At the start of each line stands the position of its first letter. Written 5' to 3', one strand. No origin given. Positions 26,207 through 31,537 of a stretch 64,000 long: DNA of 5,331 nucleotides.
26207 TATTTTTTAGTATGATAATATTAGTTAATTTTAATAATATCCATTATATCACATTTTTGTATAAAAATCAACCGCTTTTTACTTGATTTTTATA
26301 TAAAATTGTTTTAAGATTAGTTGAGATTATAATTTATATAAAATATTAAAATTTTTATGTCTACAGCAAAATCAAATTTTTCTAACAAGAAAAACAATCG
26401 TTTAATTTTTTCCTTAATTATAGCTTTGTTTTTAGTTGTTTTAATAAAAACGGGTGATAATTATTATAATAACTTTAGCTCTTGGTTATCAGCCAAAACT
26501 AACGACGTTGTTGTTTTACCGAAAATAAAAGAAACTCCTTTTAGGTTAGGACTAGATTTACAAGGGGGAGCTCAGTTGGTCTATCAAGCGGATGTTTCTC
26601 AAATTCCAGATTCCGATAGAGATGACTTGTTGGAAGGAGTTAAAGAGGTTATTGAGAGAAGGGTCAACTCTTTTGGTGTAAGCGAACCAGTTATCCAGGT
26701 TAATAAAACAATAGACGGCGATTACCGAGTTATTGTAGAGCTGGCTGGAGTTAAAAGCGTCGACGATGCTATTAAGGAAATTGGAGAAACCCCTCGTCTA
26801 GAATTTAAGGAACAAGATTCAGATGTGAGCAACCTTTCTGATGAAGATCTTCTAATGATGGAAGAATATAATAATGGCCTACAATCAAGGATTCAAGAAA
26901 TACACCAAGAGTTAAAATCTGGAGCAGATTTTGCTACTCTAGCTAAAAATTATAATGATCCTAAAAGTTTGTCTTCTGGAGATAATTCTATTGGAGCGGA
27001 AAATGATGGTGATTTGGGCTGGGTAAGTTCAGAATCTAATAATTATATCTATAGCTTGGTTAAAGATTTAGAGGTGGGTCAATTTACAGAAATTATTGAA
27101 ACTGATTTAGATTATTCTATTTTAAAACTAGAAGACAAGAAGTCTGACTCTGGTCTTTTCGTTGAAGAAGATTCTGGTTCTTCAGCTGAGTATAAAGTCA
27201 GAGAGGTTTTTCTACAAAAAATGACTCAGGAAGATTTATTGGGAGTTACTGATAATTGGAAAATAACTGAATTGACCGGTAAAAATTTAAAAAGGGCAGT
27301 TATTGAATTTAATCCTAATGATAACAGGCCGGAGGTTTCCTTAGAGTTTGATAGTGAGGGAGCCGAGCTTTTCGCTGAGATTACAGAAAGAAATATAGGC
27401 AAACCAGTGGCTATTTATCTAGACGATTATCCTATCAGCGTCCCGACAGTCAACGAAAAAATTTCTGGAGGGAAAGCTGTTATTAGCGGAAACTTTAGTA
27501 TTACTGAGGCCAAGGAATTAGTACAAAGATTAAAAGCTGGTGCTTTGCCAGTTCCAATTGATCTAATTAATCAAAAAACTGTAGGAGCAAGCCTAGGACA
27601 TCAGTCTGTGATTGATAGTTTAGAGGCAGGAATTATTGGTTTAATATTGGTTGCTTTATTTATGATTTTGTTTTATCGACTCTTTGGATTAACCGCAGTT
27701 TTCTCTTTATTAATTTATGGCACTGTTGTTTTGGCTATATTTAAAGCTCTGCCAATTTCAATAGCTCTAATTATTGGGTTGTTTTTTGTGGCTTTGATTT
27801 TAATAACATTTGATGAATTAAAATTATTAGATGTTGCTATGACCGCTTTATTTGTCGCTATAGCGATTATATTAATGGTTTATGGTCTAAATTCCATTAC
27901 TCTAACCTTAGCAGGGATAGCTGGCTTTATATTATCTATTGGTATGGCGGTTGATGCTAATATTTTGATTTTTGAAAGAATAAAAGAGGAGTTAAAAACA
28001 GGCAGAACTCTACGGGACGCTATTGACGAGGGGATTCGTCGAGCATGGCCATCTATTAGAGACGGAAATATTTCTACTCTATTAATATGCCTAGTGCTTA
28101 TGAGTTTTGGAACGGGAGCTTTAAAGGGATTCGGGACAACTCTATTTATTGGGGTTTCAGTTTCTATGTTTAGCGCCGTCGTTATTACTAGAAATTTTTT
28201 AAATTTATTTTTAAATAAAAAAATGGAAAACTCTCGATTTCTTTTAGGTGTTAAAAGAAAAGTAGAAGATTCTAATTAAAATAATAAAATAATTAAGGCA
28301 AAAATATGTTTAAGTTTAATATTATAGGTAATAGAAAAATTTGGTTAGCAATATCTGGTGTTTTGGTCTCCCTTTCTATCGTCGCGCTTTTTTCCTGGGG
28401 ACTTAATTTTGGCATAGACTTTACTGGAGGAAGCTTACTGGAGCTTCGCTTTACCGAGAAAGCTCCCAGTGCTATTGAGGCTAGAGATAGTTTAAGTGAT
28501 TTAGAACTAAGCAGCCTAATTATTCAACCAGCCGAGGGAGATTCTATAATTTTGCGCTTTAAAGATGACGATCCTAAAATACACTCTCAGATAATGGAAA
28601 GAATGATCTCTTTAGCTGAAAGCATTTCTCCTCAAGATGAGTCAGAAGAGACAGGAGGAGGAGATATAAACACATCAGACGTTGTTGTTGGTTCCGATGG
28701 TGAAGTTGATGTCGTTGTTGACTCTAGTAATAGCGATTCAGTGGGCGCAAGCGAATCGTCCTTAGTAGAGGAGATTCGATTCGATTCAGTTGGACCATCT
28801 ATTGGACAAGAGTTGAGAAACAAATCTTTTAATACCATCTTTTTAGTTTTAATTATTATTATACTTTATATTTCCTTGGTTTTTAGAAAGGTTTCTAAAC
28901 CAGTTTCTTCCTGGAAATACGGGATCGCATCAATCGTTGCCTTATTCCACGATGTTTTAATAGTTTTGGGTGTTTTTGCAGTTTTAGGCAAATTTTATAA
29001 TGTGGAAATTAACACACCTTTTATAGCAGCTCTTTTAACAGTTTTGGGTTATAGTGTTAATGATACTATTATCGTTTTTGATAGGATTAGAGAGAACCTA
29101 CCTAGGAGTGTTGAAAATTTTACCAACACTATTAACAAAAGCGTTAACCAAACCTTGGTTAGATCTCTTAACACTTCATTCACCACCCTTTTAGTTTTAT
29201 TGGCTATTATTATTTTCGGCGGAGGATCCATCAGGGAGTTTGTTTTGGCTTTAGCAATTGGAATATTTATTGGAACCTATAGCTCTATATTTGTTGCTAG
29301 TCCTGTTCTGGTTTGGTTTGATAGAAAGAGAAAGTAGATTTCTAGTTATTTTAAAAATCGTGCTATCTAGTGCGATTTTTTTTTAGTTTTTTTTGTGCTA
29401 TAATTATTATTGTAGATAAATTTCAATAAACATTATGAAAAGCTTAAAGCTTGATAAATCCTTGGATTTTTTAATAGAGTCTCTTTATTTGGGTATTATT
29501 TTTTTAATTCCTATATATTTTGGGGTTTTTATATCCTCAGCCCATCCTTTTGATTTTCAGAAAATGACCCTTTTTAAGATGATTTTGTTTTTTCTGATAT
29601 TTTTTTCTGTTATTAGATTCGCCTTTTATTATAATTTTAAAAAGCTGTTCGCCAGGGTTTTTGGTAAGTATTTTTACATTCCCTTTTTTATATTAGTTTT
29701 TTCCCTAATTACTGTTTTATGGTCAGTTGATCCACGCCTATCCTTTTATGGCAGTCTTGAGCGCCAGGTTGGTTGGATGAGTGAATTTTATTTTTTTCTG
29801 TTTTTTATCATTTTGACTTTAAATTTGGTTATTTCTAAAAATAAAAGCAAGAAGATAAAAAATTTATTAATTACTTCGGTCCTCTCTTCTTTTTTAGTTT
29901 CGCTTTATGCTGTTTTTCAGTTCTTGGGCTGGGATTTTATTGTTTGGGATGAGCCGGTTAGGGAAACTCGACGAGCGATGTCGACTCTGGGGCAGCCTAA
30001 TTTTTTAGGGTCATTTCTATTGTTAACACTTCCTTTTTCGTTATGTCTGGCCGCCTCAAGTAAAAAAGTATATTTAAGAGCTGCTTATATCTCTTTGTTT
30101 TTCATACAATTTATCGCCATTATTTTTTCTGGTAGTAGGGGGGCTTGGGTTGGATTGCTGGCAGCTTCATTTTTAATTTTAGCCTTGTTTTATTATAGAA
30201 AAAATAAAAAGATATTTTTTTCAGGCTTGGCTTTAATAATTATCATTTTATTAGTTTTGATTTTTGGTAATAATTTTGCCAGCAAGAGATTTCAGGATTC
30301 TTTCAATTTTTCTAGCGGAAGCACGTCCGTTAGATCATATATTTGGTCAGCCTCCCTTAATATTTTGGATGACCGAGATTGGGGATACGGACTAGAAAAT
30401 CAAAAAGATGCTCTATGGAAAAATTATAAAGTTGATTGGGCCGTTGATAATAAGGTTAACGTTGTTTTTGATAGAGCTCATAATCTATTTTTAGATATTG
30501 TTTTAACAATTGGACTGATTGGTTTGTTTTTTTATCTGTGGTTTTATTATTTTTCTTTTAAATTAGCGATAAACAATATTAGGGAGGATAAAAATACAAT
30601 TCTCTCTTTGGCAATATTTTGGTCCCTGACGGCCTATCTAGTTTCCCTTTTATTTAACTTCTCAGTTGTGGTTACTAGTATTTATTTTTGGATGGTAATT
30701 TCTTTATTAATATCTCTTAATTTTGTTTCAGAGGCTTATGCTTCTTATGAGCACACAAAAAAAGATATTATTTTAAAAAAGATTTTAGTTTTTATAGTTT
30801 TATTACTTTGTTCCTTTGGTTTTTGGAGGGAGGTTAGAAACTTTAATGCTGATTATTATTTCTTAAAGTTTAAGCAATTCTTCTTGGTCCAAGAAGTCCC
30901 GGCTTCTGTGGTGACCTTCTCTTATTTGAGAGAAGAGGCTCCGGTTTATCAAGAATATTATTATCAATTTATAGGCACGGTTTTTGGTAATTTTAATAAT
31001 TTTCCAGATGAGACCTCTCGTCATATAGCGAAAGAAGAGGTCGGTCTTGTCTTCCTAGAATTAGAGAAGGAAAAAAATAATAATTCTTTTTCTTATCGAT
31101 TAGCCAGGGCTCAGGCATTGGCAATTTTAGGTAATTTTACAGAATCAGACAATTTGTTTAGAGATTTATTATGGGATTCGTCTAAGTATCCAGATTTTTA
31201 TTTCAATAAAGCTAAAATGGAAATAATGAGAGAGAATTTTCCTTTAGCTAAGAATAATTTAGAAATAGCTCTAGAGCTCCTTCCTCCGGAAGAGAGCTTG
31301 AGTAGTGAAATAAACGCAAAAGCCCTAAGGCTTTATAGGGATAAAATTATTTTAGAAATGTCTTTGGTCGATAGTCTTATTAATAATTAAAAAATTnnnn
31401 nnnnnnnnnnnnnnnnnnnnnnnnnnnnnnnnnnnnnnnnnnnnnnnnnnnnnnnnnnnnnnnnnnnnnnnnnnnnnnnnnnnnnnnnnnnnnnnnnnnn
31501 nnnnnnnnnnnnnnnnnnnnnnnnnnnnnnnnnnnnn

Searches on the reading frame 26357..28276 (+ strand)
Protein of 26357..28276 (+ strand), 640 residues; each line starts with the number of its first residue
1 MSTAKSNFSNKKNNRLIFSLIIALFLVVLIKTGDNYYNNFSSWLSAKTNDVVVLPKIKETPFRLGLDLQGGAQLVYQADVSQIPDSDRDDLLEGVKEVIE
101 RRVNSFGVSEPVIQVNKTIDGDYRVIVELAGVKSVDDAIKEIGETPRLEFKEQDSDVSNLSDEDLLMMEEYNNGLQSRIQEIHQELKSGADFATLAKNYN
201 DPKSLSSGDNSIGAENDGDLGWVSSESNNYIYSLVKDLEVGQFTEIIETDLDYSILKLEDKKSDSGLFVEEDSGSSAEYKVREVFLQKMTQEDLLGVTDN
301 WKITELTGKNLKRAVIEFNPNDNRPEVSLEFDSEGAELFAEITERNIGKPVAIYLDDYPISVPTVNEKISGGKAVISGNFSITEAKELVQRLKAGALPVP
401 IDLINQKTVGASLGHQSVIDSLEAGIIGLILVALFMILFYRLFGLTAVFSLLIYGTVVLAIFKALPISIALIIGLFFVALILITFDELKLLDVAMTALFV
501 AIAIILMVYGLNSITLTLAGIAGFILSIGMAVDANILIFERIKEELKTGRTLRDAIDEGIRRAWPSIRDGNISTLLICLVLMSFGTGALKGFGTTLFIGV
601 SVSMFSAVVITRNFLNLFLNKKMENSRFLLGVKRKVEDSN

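Call 44: search_protein_families(library=pfam, proteins=[window:26357-28276:+], max_evalue=0.001)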
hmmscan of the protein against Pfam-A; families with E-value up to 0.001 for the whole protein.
window:26357-28276:+ (640 aa): 7 families
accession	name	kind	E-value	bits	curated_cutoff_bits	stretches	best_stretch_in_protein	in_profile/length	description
PF22599.2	SecDF_P1_head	-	1.2e-29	102.9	27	1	304-399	19-114/114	SecDF, P1 head subdomain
PF21760.3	SecD_1st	-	5.2e-16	58.3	27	1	94-154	3-59/60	Protein translocase subunit SecDF, P1 domain, N-terminal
PF02355.23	SecD_SecF_C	-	4.1e-12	46.3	20.5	1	469-618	35-186/189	Protein export membrane protein SecD/SecF, C-terminal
PF00639.27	Rotamase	-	1.8e-09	38.9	21.7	1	172-260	15-97/97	PPIC-type PPIASE domain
PF03176.21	MMPL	-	1.6e-06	27.7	20.5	1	493-608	176-292/333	MMPL family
PF13616.12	Rotamase_3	-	2.2e-06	28.6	22.5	1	175-262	36-116/116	PPIC-type PPIASE domain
PF07549.19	Sec_GG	-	0.00023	21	20.3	1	61-79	7-25/28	SecD/SecF GG Motif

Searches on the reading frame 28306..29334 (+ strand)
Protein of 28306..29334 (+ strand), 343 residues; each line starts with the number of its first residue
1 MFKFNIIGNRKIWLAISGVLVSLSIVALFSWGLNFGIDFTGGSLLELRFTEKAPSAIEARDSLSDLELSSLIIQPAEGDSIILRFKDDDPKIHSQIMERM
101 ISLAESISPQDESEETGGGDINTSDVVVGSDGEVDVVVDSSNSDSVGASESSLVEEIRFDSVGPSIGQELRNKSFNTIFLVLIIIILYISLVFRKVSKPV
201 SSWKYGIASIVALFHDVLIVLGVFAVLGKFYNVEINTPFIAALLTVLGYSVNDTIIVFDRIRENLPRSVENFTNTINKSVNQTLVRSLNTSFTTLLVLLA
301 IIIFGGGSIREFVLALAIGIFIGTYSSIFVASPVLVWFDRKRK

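Call 44: search_protein_families(library=pfam, proteins=[window:28306-29334:+], max_evalue=0.001)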
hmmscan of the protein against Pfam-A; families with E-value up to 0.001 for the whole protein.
window:28306-29334:+ (343 aa): 2 families
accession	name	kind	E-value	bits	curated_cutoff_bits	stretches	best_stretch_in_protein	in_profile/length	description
PF02355.23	SecD_SecF_C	-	1.5e-58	197.7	20.5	1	154-340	13-188/189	Protein export membrane protein SecD/SecF, C-terminal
PF07549.19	Sec_GG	-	2.6e-08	33.6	20.3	1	32-51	7-26/28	SecD/SecF GG Motif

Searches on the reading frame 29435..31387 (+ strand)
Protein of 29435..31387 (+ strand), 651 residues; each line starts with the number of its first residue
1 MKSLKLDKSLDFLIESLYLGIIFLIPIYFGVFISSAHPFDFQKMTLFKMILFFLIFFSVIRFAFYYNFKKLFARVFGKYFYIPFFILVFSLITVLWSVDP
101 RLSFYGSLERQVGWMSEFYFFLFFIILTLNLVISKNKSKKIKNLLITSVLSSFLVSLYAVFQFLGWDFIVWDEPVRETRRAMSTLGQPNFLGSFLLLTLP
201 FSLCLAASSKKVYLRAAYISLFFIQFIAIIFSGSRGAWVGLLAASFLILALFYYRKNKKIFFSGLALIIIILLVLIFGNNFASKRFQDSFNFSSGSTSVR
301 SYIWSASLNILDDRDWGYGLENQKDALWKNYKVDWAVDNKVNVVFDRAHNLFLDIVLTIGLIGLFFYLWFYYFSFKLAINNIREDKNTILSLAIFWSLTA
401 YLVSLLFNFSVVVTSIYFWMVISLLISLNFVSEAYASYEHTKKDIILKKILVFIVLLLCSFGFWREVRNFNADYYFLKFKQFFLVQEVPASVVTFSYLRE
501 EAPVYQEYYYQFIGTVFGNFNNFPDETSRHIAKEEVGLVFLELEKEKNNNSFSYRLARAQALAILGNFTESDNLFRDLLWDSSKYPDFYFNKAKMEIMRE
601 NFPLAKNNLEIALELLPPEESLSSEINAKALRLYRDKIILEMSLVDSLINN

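Call 44: search_protein_families(library=pfam, proteins=[window:29435-31387:+], max_evalue=0.001)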
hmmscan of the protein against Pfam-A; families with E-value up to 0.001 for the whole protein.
window:29435-31387:+ (651 aa): 1 family
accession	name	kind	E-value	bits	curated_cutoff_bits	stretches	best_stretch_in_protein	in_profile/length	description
PF04932.20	Wzy_C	-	4.3e-21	75.7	31.7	1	221-368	2-149/149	O-Antigen ligase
